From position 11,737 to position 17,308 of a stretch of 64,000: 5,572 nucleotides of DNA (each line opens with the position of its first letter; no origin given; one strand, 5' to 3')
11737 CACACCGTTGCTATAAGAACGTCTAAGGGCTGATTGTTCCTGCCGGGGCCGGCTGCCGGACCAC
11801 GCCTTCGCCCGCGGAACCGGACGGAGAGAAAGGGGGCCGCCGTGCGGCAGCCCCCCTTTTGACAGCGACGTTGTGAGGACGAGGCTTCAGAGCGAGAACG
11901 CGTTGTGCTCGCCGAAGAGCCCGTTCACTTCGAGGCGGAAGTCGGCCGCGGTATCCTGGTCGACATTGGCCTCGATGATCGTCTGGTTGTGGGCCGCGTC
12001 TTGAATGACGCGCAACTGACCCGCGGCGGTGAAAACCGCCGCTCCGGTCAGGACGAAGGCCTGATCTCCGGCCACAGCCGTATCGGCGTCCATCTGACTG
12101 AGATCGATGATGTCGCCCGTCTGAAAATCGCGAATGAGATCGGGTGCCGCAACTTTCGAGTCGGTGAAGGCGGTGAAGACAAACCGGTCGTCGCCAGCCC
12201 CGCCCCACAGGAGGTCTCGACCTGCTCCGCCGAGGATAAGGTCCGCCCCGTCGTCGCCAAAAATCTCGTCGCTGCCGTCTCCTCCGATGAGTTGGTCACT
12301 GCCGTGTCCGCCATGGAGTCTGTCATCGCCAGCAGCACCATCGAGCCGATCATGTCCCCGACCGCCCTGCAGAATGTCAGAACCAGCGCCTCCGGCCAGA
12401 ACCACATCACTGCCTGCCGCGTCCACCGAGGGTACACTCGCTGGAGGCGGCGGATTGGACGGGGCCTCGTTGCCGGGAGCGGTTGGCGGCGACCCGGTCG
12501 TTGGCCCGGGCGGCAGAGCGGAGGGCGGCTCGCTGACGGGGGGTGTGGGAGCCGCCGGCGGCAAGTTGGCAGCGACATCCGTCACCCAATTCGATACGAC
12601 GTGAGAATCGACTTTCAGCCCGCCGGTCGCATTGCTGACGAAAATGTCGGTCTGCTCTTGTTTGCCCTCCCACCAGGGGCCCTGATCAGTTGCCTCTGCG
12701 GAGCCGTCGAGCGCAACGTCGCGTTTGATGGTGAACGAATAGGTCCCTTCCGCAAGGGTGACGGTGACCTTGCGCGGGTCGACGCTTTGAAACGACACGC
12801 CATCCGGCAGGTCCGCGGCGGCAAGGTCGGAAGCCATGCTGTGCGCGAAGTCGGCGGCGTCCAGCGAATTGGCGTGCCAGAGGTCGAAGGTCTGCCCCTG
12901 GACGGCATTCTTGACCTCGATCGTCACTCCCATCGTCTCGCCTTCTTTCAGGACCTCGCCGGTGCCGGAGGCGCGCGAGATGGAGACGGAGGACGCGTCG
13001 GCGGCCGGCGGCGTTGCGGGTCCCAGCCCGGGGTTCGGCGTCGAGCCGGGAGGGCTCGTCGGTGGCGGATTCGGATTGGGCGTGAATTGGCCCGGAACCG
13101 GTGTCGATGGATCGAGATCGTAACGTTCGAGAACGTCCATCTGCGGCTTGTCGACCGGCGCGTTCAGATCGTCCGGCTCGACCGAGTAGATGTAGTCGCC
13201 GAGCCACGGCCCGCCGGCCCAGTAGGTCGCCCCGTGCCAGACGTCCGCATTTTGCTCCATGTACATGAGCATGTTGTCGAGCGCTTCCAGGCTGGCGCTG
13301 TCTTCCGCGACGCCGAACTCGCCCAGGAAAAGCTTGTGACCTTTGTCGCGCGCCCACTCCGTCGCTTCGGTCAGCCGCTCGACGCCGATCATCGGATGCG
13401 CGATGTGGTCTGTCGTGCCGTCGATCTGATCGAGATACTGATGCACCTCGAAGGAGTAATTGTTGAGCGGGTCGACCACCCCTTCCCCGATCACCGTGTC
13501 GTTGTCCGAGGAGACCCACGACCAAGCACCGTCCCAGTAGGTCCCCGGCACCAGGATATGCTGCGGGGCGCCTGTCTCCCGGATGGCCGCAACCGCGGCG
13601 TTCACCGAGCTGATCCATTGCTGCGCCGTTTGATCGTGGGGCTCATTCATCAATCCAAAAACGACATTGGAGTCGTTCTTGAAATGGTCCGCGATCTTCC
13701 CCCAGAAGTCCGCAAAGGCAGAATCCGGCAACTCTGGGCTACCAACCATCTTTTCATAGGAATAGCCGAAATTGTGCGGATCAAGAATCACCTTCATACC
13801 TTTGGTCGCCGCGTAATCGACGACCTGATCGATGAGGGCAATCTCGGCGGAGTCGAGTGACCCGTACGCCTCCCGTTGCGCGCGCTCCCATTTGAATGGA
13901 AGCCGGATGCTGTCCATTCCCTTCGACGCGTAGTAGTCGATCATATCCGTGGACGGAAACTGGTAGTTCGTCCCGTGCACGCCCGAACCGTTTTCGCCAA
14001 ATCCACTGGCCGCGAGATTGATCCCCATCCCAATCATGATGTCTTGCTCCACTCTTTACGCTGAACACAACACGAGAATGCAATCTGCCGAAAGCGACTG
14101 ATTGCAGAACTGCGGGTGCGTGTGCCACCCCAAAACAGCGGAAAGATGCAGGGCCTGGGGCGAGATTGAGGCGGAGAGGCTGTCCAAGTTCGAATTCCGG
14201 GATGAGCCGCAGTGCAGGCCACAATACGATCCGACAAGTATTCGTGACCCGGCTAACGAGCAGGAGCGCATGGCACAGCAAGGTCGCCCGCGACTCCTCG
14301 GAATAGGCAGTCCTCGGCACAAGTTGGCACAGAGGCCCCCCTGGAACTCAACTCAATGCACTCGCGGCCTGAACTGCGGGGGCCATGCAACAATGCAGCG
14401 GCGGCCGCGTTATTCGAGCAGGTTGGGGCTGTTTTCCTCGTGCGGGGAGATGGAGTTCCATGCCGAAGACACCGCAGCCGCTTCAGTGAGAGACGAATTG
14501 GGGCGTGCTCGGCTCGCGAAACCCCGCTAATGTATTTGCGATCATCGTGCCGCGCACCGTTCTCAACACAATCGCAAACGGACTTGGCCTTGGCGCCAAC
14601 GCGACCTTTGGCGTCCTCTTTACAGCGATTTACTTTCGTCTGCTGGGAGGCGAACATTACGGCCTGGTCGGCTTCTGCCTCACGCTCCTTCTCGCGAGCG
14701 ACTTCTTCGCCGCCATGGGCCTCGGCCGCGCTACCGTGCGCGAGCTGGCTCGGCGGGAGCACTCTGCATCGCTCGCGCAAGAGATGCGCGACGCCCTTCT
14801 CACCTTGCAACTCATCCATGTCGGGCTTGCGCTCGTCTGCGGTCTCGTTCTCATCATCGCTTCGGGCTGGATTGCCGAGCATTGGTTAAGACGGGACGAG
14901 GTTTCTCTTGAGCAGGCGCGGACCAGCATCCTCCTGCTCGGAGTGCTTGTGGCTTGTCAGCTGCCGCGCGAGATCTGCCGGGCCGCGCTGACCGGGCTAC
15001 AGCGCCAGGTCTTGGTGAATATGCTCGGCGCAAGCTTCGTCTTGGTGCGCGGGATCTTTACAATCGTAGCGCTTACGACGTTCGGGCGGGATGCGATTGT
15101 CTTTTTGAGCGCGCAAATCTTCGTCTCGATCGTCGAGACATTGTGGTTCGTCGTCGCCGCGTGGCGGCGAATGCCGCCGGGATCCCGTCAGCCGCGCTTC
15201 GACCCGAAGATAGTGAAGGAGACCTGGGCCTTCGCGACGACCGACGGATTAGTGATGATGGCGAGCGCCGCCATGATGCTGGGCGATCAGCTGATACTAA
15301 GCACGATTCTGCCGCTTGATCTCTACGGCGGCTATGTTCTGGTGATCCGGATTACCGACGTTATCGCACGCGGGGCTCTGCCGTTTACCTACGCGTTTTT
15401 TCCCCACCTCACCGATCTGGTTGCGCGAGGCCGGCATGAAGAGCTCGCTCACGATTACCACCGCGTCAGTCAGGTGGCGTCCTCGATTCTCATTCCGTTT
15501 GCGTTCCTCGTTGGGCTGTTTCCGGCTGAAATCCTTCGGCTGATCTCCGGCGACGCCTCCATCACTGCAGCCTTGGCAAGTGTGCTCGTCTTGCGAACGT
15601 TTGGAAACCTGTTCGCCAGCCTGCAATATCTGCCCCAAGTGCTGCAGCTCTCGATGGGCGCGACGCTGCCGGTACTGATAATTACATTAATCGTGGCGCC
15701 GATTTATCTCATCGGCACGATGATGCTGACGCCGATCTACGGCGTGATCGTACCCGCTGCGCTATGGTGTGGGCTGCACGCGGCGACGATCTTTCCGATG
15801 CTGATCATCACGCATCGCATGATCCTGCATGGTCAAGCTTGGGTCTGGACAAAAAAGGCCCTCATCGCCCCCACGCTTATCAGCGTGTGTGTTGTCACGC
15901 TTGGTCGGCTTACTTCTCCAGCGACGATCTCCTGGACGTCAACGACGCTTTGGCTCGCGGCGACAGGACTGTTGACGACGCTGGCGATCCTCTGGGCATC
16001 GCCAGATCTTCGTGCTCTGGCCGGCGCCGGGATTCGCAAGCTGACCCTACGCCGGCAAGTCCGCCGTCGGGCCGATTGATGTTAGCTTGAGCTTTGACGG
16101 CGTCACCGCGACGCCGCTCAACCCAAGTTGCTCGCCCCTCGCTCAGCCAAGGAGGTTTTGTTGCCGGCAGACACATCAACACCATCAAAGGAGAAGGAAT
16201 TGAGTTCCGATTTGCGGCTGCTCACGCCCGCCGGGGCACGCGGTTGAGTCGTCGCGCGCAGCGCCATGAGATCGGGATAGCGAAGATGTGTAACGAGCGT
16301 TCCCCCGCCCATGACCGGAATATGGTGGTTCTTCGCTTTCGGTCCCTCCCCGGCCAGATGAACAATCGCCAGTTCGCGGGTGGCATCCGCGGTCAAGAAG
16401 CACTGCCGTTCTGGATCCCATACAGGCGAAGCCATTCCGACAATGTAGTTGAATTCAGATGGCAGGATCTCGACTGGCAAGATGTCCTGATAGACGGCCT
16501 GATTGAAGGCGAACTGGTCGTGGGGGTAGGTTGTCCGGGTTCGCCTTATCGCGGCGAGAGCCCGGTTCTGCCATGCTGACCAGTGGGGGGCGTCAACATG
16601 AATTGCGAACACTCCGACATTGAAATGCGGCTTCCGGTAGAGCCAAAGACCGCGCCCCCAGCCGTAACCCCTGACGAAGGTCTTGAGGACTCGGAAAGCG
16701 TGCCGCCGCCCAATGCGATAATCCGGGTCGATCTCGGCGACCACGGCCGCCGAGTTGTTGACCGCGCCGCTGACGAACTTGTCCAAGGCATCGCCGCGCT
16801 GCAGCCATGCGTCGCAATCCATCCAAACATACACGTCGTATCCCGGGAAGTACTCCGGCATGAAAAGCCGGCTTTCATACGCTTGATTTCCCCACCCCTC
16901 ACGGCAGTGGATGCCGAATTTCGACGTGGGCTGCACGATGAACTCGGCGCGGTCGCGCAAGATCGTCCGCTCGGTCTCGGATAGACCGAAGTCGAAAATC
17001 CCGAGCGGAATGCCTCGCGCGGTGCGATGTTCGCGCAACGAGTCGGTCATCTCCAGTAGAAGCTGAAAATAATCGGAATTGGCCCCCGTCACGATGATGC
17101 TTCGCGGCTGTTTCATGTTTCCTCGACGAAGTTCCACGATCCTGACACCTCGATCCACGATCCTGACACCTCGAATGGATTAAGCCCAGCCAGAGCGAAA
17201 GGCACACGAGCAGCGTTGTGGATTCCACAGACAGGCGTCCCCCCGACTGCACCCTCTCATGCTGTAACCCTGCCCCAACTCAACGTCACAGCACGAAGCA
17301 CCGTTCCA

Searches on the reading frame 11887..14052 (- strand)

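Call 23: search_protein_families(library=pfam, proteins=[window:11887-14052:-])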
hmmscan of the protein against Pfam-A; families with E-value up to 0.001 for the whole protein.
window:11887-14052:- (721 aa): 3 families
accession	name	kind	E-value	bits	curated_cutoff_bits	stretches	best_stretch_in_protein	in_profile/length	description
PF00150.24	Cellulase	-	4.9e-51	174.2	23.5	1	23-279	11-270/272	Cellulase (glycosyl hydrolase family 5)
PF00353.25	HemolysinCabind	-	2.9e-16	59.5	23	3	554-588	2-36/36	RTX calcium-binding nonapeptide repeat (4 copies)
PF08548.17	Peptidase_M10_C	-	2.4e-12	47.5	20.7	1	589-712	85-184/193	Peptidase M10 serralysin C terminal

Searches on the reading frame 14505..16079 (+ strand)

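Call 9: search_protein_families(library=pfam, proteins=[window:14505-16079:+])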
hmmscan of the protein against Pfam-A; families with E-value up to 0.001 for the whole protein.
window:14505-16079:+ (524 aa): 2 families
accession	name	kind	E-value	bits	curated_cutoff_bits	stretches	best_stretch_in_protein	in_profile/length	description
PF01943.22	Polysacc_synt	-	4e-15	56.4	28.2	1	21-305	4-273/274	Polysaccharide biosynthesis protein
PF13440.11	Polysacc_synt_3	-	3.8e-08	33.3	23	1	45-350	4-286/293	Polysaccharide biosynthesis protein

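Call 32: search_protein_families(library=ncbifam, proteins=[window:14505-16079:+])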
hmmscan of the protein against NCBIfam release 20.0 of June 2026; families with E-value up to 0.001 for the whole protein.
window:14505-16079:+ (524 aa): 1 family
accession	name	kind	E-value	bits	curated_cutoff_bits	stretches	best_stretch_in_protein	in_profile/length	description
NF041503.1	WZX_like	subfamily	3.1e-08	33.1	300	1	101-366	93-362/429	O-unit flippase-like protein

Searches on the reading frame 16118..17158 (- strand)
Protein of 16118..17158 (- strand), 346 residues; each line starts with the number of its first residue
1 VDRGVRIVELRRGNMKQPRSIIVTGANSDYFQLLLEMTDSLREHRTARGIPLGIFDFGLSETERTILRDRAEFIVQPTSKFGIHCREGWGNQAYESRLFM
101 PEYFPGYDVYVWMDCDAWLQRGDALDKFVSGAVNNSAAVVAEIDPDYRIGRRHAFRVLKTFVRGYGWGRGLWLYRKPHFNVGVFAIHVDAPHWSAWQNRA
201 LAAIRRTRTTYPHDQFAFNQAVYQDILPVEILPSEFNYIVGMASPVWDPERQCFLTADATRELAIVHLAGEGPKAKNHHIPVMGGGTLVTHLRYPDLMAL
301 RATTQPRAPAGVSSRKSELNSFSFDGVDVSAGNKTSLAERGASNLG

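Call 9: search_protein_families(library=pfam, proteins=[window:16118-17158:-])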
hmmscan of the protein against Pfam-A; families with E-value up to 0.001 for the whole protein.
window:16118-17158:- (346 aa): 1 family
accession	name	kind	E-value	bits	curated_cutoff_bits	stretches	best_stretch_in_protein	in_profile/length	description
PF01501.26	Glyco_transf_8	-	4.1e-06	27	24.3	1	96-249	88-223/253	Glycosyl transferase family 8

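Call 32: search_protein_families(library=ncbifam, proteins=[window:16118-17158:-])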
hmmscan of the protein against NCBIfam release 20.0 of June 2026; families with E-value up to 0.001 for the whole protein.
window:16118-17158:- (346 aa): 0 families
